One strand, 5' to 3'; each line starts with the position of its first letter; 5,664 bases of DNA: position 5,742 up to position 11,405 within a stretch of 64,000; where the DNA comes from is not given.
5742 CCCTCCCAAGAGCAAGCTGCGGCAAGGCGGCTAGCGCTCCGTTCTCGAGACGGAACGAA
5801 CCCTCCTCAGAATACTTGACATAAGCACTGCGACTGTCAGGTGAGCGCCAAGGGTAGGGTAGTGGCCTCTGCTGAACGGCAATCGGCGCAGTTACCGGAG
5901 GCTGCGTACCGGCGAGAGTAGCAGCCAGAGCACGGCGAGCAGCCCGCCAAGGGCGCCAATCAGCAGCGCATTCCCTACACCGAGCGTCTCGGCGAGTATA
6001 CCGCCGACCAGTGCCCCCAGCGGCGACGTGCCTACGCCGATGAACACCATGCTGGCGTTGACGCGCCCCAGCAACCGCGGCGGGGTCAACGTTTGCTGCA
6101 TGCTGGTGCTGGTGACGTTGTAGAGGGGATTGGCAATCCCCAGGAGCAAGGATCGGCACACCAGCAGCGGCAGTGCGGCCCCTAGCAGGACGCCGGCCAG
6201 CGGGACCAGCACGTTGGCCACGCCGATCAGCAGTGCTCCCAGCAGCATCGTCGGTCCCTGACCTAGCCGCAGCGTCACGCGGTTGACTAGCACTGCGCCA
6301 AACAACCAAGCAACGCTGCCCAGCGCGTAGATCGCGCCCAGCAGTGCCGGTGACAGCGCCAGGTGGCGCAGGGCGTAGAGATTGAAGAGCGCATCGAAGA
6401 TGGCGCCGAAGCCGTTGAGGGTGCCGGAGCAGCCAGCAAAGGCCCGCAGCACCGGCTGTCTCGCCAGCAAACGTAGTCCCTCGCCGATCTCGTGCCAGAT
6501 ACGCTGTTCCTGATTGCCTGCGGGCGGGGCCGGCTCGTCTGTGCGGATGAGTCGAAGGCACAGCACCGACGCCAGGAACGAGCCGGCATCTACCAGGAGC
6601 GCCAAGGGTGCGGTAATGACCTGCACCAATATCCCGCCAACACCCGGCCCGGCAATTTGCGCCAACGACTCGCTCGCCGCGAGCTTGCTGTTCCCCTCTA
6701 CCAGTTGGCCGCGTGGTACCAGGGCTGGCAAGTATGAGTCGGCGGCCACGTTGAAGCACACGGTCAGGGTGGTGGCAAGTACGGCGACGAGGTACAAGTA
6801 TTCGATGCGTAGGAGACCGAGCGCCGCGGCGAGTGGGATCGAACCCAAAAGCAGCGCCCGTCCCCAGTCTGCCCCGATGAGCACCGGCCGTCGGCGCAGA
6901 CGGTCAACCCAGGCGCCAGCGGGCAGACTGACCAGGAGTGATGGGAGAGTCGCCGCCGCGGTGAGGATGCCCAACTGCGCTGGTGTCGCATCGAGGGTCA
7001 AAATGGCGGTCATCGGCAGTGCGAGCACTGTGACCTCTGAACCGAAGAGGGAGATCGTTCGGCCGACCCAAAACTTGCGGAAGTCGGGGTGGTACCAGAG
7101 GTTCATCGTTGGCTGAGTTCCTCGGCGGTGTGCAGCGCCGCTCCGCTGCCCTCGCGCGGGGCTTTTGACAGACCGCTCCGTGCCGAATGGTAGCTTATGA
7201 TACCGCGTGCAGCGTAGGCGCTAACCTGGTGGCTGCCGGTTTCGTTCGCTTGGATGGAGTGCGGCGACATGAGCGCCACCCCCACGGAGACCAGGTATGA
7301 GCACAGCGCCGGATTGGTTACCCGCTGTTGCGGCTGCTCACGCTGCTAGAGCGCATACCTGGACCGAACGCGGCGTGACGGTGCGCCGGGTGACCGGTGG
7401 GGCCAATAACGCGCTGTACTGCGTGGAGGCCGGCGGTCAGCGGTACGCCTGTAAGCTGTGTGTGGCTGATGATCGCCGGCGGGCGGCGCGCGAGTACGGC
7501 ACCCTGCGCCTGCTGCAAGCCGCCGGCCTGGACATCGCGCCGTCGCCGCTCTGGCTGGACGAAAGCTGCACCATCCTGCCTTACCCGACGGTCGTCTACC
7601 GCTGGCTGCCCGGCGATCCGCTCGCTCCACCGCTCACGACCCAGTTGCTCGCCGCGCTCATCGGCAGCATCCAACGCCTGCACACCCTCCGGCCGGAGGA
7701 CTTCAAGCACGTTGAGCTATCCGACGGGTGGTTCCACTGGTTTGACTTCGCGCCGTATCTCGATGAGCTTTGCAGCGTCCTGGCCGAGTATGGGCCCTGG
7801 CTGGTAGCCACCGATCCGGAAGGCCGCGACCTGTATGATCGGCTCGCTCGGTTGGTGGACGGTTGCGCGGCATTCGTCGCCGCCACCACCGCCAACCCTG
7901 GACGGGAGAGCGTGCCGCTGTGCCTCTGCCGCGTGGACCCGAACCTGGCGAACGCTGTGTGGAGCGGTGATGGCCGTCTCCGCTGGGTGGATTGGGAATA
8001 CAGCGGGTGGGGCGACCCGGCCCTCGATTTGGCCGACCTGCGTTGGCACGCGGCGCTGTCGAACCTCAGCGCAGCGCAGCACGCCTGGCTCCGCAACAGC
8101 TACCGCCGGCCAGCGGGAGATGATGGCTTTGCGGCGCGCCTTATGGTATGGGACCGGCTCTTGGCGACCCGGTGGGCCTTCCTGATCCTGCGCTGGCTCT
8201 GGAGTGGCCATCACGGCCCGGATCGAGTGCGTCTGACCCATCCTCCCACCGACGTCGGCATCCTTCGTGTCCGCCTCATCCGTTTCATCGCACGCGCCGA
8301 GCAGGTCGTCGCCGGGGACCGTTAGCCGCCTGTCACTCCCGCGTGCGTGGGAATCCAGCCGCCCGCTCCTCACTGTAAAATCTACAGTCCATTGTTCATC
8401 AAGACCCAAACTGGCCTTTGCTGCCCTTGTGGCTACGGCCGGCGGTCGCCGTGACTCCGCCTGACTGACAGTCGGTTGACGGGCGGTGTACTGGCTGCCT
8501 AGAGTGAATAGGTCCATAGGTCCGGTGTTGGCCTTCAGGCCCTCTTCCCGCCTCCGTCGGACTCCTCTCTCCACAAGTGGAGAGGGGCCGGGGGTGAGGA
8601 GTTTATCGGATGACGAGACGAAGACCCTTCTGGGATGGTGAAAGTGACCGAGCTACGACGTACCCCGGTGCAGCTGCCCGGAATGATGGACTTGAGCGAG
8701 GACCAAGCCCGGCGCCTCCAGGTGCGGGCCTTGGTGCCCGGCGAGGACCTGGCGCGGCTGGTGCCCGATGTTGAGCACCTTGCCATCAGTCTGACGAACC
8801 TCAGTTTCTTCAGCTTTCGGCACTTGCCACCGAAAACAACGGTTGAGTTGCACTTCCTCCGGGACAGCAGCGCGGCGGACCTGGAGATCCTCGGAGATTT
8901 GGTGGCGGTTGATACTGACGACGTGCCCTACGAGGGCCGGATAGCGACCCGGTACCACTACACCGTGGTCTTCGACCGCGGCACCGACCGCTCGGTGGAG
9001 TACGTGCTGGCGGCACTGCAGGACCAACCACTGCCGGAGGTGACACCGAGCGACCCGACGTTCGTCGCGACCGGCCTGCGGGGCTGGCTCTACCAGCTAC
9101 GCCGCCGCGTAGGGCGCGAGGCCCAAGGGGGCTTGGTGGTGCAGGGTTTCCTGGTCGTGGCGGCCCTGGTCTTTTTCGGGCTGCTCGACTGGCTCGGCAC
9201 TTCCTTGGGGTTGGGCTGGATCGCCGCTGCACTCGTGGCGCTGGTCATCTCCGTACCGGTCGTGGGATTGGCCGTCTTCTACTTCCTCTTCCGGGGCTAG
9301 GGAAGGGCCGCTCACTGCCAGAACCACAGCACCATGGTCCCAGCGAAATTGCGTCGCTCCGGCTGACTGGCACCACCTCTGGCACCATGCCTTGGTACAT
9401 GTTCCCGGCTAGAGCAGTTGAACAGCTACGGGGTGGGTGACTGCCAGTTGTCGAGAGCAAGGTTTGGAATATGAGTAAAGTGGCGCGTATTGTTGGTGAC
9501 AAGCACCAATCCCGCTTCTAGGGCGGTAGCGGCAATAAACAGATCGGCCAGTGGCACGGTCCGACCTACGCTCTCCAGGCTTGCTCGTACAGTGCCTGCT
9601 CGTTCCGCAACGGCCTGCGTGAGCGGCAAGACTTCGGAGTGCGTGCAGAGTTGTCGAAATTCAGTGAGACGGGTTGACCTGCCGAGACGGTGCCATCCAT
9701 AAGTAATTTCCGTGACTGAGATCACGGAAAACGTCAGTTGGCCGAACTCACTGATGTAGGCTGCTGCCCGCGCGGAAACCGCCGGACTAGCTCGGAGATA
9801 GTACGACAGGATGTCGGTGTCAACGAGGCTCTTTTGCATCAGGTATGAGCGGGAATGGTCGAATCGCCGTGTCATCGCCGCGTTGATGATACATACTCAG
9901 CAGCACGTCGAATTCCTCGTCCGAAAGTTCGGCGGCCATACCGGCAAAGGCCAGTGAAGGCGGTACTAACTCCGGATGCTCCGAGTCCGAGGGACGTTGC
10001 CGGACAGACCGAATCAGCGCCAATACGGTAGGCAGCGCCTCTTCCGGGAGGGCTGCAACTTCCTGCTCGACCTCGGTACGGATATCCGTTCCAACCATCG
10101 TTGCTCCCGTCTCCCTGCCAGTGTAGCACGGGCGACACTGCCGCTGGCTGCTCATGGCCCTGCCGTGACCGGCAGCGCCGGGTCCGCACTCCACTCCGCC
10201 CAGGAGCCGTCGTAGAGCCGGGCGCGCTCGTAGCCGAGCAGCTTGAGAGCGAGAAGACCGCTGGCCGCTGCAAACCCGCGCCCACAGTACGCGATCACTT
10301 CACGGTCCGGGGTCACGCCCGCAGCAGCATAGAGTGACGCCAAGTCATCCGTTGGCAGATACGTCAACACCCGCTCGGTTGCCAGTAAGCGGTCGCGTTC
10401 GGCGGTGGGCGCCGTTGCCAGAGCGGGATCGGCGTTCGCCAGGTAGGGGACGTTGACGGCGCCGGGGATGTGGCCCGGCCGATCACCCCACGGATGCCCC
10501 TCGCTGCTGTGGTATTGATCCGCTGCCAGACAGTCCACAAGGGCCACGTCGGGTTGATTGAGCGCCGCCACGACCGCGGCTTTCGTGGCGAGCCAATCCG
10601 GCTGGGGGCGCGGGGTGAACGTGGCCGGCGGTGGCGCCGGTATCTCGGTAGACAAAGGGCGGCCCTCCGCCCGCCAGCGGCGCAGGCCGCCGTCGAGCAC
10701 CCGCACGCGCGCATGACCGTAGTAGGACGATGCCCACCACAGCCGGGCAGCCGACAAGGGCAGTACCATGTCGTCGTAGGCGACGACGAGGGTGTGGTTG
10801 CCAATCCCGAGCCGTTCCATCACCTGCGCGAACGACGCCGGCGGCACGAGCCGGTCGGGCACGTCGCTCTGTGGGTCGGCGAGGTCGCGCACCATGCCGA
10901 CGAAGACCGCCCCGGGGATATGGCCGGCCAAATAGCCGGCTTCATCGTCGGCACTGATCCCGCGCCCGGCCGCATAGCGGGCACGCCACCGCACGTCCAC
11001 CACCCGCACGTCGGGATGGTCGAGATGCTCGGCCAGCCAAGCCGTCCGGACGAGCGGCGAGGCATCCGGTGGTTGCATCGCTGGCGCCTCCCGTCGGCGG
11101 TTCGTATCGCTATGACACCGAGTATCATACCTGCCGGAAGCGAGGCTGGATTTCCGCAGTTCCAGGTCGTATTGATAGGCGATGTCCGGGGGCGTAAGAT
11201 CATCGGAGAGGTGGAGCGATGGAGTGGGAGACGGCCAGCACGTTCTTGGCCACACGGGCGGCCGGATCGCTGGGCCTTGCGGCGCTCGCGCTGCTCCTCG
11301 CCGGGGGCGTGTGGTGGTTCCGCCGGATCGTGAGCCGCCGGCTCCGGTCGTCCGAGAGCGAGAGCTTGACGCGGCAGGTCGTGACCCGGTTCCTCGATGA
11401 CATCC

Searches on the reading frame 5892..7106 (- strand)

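Call 48: search_protein_families(library=pfam, proteins=[window:5892-7106:-], max_evalue=0.00001)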
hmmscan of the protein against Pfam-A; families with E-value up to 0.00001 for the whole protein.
window:5892-7106:- (404 aa): 2 families
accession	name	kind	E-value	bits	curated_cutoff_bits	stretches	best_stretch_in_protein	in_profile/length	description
PF07690.21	MFS_1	-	1.6e-31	110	33.4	1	13-356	2-338/347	Major Facilitator Superfamily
PF05977.19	MFS_3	-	1.6e-17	63.6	27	1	8-401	11-396/524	Transmembrane secretion effector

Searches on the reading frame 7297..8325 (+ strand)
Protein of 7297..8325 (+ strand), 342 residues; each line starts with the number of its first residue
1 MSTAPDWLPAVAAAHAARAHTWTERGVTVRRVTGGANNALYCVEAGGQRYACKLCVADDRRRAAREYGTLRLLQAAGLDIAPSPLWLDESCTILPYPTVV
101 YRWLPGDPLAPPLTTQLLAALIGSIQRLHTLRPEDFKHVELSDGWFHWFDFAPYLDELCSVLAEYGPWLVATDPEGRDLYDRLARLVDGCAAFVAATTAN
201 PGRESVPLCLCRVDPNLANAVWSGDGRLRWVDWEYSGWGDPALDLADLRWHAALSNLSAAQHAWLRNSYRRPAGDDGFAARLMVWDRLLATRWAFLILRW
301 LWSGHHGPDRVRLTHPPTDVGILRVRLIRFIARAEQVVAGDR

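Call 48: search_protein_families(library=pfam, proteins=[window:7297-8325:+], max_evalue=0.00001)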
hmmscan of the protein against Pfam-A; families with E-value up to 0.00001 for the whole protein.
window:7297-8325:+ (342 aa): 1 family
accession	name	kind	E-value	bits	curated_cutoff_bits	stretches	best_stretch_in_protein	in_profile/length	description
PF01636.29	APH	-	3.2e-19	70.1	23.2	1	28-253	1-217/239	Phosphotransferase enzyme family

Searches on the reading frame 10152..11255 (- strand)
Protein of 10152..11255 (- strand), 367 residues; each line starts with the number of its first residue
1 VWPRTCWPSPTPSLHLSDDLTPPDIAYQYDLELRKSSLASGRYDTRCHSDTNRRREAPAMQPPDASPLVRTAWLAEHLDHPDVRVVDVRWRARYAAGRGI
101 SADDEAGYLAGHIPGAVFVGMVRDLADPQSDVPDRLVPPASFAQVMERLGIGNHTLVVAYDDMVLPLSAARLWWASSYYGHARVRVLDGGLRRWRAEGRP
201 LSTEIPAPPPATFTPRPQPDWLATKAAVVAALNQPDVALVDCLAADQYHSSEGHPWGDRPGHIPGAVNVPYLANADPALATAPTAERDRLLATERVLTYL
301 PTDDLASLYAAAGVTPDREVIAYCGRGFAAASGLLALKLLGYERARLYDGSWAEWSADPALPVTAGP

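Call 48: search_protein_families(library=pfam, proteins=[window:10152-11255:-], max_evalue=0.00001)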
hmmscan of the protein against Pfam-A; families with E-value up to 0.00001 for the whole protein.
window:10152-11255:- (367 aa): 1 family
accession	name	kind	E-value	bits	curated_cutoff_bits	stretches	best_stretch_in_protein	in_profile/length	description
PF00581.25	Rhodanese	-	9.8e-31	106.7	22.2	2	227-357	4-101/102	Rhodanese-like domain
